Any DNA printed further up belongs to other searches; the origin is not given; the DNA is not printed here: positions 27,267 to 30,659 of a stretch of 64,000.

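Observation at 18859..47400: One locus of about 9,500 codons encoding a giant Calx-beta/FN3/LRR/cadherin-like autotransporter adhesin, split over four frames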

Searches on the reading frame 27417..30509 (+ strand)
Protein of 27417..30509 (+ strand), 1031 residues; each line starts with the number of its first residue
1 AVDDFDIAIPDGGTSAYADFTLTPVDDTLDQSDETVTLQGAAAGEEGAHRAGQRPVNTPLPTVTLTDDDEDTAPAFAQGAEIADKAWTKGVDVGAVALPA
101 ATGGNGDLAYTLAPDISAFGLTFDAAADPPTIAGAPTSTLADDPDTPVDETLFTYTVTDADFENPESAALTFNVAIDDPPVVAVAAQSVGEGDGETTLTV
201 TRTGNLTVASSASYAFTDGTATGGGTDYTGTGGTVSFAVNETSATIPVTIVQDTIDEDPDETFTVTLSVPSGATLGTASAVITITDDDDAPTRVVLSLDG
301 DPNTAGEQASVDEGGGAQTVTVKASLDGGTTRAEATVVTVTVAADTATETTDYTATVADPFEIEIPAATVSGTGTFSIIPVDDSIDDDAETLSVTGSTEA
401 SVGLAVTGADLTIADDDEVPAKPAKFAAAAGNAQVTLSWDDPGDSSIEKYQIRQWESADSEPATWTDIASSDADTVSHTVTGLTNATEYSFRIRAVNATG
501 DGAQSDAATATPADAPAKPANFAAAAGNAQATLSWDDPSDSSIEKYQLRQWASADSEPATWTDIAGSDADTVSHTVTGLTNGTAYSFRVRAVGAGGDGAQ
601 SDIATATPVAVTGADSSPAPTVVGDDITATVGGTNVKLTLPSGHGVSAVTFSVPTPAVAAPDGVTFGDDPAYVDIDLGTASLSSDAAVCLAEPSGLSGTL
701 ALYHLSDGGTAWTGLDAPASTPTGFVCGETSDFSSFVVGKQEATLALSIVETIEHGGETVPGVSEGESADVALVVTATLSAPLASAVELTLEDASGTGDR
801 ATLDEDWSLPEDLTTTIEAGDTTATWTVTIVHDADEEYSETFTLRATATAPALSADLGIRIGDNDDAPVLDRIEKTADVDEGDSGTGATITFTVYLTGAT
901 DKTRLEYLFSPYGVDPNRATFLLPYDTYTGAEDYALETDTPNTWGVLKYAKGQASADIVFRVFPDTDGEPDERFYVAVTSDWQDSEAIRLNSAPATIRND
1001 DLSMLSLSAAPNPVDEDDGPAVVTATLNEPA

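Call 44: search_protein_families(library=pfam, proteins=[window:27417-30509:+], max_evalue=0.1)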
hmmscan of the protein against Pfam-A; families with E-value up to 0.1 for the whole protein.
window:27417-30509:+ (1031 aa): 9 families
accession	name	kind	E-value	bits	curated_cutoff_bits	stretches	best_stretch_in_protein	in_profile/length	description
PF00041.27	fn3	-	6.3e-27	94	25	2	429-510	10-83/84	Fibronectin type III domain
PF03160.20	Calx-beta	-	3.8e-22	79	27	1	182-288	8-119/119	Calx-beta domain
PF25059.1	FN3_DSCAM-DSCAML_C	-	1.9e-09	38.1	39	2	438-512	12-82/89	DSCAM/DSCAML C-terminal Fn3-like domain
PF16656.11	Pur_ac_phosph_N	-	7.1e-09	36.6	30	2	529-602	13-87/93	Purple acid Phosphatase, N-terminal domain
PF16389.11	DUF4998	-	1.8e-05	24.8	29.1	1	421-502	21-99/199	Domain of unknown function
PF16323.11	DUF4959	-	2.6e-05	24.9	32.9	1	413-505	12-99/106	Domain of unknown function (DUF4959)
PF10342.15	Kre9_KNH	-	0.00017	22.7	24.6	1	425-505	7-89/94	Kre9/KNH-like N-terminal Ig-like domain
PF25788.1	Ig_Rha78A_N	-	0.0091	16.7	27.4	0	431-509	16-98/105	Rha78A-like, N-terminal immunoglobulin domain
PF21605.3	CRLF2-like_D2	-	0.035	14.6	27.3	0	420-496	1-70/94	Cytokine receptor-like factor 2-like, D2 domain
